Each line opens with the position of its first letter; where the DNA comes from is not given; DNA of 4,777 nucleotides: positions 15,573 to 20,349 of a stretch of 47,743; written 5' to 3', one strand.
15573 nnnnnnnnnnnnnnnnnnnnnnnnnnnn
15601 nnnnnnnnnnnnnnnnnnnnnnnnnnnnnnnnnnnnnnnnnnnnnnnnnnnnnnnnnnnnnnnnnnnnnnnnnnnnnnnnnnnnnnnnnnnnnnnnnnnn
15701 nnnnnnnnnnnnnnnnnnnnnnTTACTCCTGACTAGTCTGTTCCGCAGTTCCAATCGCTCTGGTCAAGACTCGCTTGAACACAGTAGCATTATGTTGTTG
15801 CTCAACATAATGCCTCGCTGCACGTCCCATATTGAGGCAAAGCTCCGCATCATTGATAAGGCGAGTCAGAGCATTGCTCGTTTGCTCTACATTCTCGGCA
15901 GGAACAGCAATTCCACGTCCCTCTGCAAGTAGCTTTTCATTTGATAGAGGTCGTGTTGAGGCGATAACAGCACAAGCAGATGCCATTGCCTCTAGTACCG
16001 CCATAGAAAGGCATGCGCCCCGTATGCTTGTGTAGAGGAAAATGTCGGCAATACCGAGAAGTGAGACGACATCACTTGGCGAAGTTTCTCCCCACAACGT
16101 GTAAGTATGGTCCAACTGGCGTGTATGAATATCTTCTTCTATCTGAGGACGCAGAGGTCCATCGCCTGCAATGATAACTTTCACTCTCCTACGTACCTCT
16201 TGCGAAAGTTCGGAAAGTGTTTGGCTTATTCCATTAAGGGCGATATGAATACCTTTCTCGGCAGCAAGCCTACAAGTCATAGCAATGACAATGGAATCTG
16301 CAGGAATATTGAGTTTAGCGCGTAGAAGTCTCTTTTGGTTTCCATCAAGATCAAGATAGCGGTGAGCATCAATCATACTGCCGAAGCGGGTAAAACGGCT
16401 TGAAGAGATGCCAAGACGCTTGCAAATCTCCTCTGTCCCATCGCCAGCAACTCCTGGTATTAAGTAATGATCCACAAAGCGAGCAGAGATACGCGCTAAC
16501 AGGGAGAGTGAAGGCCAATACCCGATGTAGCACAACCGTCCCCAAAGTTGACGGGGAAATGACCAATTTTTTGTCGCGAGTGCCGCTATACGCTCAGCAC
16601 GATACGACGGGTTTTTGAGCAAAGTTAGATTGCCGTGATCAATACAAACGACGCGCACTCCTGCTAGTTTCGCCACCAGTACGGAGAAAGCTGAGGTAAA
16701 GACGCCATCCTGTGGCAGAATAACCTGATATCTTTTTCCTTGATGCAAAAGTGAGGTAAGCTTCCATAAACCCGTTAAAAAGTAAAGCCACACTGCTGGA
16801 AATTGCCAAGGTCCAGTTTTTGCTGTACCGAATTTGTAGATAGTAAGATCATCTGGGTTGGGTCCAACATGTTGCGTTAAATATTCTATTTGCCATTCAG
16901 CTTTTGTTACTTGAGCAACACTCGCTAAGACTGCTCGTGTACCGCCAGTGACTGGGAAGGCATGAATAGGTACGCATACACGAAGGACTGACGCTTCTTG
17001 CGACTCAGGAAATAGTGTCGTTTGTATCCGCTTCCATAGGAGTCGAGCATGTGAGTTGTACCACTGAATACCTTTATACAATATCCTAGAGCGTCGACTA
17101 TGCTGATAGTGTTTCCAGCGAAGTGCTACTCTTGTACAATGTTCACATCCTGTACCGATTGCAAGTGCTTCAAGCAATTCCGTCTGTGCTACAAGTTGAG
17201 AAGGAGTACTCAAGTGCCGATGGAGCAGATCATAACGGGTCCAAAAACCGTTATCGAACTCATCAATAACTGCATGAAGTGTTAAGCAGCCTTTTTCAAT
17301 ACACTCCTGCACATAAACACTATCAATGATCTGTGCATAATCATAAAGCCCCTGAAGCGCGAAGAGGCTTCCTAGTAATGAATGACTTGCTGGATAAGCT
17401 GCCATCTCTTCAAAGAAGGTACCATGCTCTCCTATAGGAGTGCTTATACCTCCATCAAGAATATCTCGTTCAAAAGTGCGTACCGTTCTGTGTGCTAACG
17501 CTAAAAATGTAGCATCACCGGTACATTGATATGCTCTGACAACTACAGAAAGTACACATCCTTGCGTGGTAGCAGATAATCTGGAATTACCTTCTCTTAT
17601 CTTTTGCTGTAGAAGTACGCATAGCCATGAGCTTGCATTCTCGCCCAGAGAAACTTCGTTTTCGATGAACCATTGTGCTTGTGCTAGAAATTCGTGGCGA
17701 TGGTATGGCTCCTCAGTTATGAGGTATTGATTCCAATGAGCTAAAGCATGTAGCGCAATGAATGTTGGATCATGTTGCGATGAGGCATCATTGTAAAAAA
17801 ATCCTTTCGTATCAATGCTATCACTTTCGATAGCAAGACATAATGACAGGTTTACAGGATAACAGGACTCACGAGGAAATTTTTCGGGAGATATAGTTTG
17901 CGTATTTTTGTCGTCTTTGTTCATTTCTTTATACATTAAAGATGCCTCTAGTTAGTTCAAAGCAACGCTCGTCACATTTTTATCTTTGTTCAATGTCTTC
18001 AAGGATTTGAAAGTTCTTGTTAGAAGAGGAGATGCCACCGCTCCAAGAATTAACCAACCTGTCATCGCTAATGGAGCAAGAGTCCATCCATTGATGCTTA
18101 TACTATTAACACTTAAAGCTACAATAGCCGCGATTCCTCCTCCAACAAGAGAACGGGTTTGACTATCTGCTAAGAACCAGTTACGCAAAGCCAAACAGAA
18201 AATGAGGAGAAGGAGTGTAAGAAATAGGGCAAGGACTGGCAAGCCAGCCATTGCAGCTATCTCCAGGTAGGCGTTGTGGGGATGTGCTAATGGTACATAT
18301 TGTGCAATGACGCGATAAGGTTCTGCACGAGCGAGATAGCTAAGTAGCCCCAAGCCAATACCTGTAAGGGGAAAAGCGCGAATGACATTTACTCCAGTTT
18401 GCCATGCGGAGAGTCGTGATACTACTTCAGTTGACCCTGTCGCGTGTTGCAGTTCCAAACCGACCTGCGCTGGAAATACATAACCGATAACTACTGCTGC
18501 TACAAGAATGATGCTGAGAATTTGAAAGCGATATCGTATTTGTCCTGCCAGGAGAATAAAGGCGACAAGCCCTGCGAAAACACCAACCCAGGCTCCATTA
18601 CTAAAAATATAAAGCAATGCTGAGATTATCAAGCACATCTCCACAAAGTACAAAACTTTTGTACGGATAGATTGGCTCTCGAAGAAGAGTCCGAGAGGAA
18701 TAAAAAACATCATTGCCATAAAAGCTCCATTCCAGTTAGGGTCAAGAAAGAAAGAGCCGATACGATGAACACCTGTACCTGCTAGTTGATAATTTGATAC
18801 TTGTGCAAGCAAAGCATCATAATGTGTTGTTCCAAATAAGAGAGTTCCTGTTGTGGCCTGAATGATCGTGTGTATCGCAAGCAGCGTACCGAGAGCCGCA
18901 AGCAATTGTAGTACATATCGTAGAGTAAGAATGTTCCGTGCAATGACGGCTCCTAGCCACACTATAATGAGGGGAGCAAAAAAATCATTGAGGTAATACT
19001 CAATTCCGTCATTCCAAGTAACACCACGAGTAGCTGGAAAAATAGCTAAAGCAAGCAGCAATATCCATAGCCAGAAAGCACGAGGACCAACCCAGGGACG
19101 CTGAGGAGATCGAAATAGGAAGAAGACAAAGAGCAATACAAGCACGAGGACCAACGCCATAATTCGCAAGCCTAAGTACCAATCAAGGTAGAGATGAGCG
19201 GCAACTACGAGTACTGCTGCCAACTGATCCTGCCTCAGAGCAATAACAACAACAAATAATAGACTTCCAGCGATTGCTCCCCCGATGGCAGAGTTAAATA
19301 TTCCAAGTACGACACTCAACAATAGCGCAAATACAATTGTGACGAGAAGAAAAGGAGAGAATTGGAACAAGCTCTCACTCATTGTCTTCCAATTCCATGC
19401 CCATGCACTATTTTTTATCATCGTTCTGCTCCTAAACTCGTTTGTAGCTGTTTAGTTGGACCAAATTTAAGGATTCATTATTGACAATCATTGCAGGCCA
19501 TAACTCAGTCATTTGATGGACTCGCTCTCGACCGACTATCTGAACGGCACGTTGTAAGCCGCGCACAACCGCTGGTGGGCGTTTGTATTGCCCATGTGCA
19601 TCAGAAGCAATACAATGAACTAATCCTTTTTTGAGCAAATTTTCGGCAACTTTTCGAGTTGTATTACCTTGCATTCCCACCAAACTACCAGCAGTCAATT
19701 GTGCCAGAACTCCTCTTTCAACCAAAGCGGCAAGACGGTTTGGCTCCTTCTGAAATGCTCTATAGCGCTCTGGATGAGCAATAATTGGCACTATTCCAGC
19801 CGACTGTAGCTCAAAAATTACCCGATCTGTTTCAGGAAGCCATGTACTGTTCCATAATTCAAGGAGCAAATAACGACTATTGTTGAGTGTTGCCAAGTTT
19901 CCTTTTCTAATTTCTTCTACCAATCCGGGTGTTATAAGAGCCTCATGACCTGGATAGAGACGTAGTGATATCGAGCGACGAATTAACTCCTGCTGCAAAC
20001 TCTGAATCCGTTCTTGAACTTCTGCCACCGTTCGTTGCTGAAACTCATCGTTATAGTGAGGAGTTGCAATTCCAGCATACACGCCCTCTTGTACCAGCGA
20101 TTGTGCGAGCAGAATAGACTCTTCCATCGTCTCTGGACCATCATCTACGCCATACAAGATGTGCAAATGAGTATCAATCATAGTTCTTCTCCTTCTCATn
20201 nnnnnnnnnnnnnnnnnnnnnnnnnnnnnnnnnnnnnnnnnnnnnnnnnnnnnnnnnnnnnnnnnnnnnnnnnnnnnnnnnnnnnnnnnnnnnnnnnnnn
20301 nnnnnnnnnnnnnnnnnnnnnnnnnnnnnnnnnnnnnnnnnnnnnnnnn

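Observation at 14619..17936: Two heparan-type glucuronyl C5-epimerase-like domains, one fused to a GT4 glycosyltransferase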

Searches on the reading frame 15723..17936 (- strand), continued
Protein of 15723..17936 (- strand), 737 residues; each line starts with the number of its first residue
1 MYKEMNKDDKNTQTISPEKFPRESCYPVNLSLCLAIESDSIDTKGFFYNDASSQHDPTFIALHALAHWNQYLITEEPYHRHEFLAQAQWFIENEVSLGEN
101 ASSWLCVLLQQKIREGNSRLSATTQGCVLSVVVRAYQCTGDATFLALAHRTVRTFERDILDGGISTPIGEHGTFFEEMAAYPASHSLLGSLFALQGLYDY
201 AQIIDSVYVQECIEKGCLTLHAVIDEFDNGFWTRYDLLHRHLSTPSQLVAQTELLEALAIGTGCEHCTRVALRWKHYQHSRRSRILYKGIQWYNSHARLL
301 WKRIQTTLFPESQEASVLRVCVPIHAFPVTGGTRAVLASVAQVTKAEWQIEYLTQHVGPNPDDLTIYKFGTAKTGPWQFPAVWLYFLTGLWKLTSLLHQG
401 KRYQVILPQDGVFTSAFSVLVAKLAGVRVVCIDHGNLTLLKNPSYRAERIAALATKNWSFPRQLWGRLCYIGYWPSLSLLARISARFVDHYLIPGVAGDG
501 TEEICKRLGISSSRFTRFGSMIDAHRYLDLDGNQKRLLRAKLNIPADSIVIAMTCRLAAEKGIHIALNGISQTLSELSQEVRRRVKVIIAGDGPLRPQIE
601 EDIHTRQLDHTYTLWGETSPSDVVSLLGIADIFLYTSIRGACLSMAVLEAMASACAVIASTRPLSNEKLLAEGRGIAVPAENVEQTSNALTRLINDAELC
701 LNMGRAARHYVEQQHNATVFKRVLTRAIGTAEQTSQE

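Call 21: find_related_loci(query=A1, collection=genome_contigs, flank=10000)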
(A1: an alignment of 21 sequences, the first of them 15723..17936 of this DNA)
Query A1 (737 aa) in genome_contigs; peptide patterns used: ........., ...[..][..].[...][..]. (x = any residue, [..] = any of these).
599 stretches matched a pattern (row limit reached: there are more); 285 encode a relative of the query (tblastn E <= 1e-3); the best 80 are kept; 79 distinct loci.
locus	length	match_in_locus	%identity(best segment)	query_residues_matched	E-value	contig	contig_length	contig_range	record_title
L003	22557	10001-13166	54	26-726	0e+0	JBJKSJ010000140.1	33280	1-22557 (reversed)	MAG: Ktedonobacterales bacterium isolate Bin_8 S1Ck127_1950805_flag_0_multi_8.9976_len_33280, whole genome shotgun seque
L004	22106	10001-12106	50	24-727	0e+0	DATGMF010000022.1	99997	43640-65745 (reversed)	MAG TPA_asm: Ktedonosporobacter sp. isolate SMAG_U9905 k141_247719, whole genome shotgun sequence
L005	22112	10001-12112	49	24-727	0e+0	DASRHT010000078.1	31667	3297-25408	MAG TPA_asm: Ktedonobacteraceae bacterium isolate SMAG_U10091 k141_1240177, whole genome shotgun sequence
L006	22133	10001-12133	47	10-726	0e+0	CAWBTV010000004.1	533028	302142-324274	MAG: uncultured Chloroflexia bacterium isolate MFD04580.bin.2.124 genome assembly, contig: contig_23167, whole genome sh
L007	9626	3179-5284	49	24-726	0e+0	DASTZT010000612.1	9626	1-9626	MAG TPA_asm: Ktedonobacteraceae bacterium isolate SMAG_U2476 k141_1005383, whole genome shotgun sequence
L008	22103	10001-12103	47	22-727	0e+0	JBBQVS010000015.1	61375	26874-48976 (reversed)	MAG: Ktedonobacterales bacterium isolate Co_metawrap_2008 Cmw_2008_k141_14847276_length_61375_cov_11.9986, whole genome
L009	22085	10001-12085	50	26-727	0e+0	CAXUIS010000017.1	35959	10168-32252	MAG TPA_asm: uncultured Ktedonobacteraceae bacterium isolate public_SRR14722098_metawrap_bin.4 genome assembly, contig:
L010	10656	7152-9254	46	24-727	0e+0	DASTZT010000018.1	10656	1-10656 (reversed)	MAG TPA_asm: Ktedonobacteraceae bacterium isolate SMAG_U2476 k141_1436520, whole genome shotgun sequence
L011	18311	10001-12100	48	26-726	0e+0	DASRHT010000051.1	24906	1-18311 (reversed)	MAG TPA_asm: Ktedonobacteraceae bacterium isolate SMAG_U10091 k141_1194703, whole genome shotgun sequence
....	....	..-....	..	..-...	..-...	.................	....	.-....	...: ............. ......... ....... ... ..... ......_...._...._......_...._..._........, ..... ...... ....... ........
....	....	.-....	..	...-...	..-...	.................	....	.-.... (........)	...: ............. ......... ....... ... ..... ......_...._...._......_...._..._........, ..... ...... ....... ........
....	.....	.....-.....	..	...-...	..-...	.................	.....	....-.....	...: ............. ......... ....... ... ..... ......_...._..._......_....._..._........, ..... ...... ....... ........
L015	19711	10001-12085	51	26-727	0e+0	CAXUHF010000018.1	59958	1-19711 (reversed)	MAG TPA_asm: uncultured Ktedonobacteraceae bacterium isolate public_SRR14722078_metawrap_bin.4 genome assembly, contig:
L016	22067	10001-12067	46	36-727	0e+0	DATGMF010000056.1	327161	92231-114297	MAG TPA_asm: Ktedonosporobacter sp. isolate SMAG_U9905 k141_215546, whole genome shotgun sequence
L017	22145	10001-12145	42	21-728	8e-155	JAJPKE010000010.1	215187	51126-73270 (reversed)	MAG: Chloroflexota bacterium isolate Centralia_MAG_65 k107_11812672, whole genome shotgun sequence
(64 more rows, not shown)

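Call 42: predict_structure(alignment_id=A1)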
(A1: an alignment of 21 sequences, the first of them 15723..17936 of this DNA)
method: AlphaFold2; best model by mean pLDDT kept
length: 737 residues; sequences in the alignment: 21
mean_pLDDT: 77.0   pTM: 0.74
mean pLDDT of the five models: 77.0, 75.5, 74.6, 68.0, 62.6
residues with pLDDT >= 90: 195; 70-90: 369; 50-70: 83; < 50: 90
segments of 3 or more residues with pLDDT < 50: 1-26, 35-43, 48-53, 108-118, 159-186, 730-737
pLDDT, mean of each block of 10 residues (from residue 1): 26 30 48 50 48 65 85 86 91 77 62 41 81 90 91 65 37 43 52 84 81 77 67 59 70 82 80 78 71 69 79 72 77 72 83 87 87 76 92 91 89 92 87 83 73 73 84 88 89 83 85 77 83 90 92 76 89 94 93 84 91 84 87 86 82 94 89 93 96 96 94 85 72 32
secondary structure, 60 per line:
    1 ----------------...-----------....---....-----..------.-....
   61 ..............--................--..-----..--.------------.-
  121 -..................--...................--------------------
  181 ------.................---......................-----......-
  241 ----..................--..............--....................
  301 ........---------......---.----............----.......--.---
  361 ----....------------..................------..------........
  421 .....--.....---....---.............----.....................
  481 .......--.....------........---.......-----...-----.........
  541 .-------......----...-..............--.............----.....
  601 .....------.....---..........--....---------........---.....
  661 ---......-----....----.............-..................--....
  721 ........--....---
elements in order (helices of 4 or more, strands of 3 or more residues): H31-34 H57-74 H77-92 H122-139 H142-160 H187-203 H207-228 H234-239 H245-262 H265-278 H281-308 E318-323 H332-343 E348-354 E365-368 H381-398 H413-425 E428-432 H436-439 H443-455 H460-487 E490-494 H501-508 E515-518 H532-541 E549-554 H563-576 H579-584 E585-591 H596-605 E612-616 H620-629 E632-635 H645-652 E656-660 H664-669 E675-678 H683-695 H697-714 H717-728 H731-734

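Call 49: fold_search(model_id=the predicted structure, library=pdb)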
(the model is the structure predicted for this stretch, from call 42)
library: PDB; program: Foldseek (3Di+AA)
matches with E <= 10: 1415; with E <= 0.001: 448
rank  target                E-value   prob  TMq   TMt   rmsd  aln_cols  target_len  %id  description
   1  6n1x                  5.3e-15  1.00  0.43  0.79   4.3       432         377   12  BshA from Staphylococcus aureus complexed with UDP and N-acetylglucosamine (released 2019-08-21)
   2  4xsp_A                5.5e-15  1.00  0.40  0.77   5.6       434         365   15  Crystal structure of Anabaena Alr3699/HepE in complex with UDP (released 2016-01-13)
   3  6d9t                  7.6e-15  1.00  0.43  0.80   4.4       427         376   13  BshA from Staphylococcus aureus complexed with UDP (released 2019-05-08)
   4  3c48_B                9.1e-15  1.00  0.29  0.50  10.4       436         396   17  Structure of the retaining glycosyltransferase MshA: The first step in mycothiol biosynthesis. Organism: Corynebacteri (released 2008-03-25)
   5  4xso_A                1.1e-14  1.00  0.41  0.77   5.3       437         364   14  Crystal structure of apo-form Alr3699/HepE from Anabaena sp. strain PCC 7120 (released 2016-01-13)
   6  3c4q_A                1.3e-14  1.00  0.42  0.74   4.7       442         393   18  Structure of the retaining glycosyltransferase MshA : The first step in mycothiol biosynthesis. Organism : Corynebacte (released 2008-04-01)
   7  3mbo_A                1.4e-14  1.00  0.42  0.79   4.9       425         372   17  Crystal Structure of the Glycosyltransferase BaBshA bound with UDP and L-malate (released 2010-09-29)
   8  3oka_A                1.6e-14  1.00  0.43  0.79   4.2       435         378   18  Crystal structure of Corynebacterium glutamicum PimB' in complex with GDP-Man (triclinic crystal form) (released 2010-09-15)
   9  6tvp_B                1.9e-14  1.00  0.44  0.79   4.6       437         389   17  Structure of Mycobacterium smegmatis alpha-maltose-1-phosphate synthase GlgM (released 2020-04-22)
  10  4xsu_B                2.3e-14  1.00  0.40  0.74   5.7       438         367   15  Crystal structure of Anabaena Alr3699/HepE in complex with UDP and glucose (released 2016-01-13)
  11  3c48_A                2.7e-14  1.00  0.29  0.51   9.9       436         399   17  Structure of the retaining glycosyltransferase MshA: The first step in mycothiol biosynthesis. Organism: Corynebacteri (released 2008-03-25)
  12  3c4q_B                3.3e-14  1.00  0.42  0.73   4.9       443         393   17  Structure of the retaining glycosyltransferase MshA : The first step in mycothiol biosynthesis. Organism : Corynebacte (released 2008-04-01)
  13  6tvp_A                3.4e-14  1.00  0.42  0.75   4.9       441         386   18  Structure of Mycobacterium smegmatis alpha-maltose-1-phosphate synthase GlgM (released 2020-04-22)
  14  3mbo_D                3.8e-14  1.00  0.43  0.81   4.1       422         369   17  Crystal Structure of the Glycosyltransferase BaBshA bound with UDP and L-malate (released 2010-09-29)
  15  4xsr_B                3.8e-14  1.00  0.40  0.75   4.8       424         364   14  Crystal structure of Anabaena Alr3699/HepE in complex with UDP-glucose (released 2016-01-13)
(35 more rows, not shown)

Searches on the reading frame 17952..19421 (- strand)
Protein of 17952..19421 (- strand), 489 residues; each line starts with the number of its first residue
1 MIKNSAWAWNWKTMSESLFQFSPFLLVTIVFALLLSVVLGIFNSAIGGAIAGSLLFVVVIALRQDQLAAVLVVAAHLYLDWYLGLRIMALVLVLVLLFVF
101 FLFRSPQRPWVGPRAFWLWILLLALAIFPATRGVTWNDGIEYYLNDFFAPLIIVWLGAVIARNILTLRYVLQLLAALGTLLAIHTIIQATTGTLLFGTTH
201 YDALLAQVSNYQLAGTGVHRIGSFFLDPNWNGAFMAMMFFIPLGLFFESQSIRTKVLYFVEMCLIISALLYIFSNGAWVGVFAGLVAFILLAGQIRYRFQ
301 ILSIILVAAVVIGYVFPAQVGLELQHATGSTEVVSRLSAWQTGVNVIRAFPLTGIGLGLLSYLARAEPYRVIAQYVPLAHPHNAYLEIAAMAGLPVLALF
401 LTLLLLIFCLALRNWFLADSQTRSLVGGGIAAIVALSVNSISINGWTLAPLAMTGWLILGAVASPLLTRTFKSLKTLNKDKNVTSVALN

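Call 3: search_protein_families(library=pfam, proteins=[window:17952-19421:-], max_evalue=0.01)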
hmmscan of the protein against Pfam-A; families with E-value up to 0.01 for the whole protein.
window:17952-19421:- (489 aa): 1 family
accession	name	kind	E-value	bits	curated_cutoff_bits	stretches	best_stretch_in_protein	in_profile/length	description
PF04932.20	Wzy_C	-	1.5e-18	67.4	31.7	1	264-401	5-149/149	O-Antigen ligase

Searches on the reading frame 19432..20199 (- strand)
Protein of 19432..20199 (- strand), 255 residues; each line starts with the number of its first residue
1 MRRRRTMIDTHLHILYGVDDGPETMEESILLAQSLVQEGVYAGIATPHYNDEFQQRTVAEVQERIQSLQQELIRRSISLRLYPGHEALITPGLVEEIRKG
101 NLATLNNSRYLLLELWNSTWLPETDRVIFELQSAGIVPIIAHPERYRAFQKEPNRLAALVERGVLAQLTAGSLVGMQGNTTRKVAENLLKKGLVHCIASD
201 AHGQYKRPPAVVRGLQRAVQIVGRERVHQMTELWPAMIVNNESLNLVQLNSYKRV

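Call 3: search_protein_families(library=pfam, proteins=[window:19432-20199:-], max_evalue=0.01)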
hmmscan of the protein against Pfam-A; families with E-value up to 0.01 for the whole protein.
window:19432-20199:- (255 aa): 1 family
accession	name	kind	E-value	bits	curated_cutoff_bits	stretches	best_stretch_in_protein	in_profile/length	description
PF19567.5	CpsB_CapC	-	2.7e-54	184.5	27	1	7-232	1-226/234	Capsular polysaccharide synthesis, CpsB/CapC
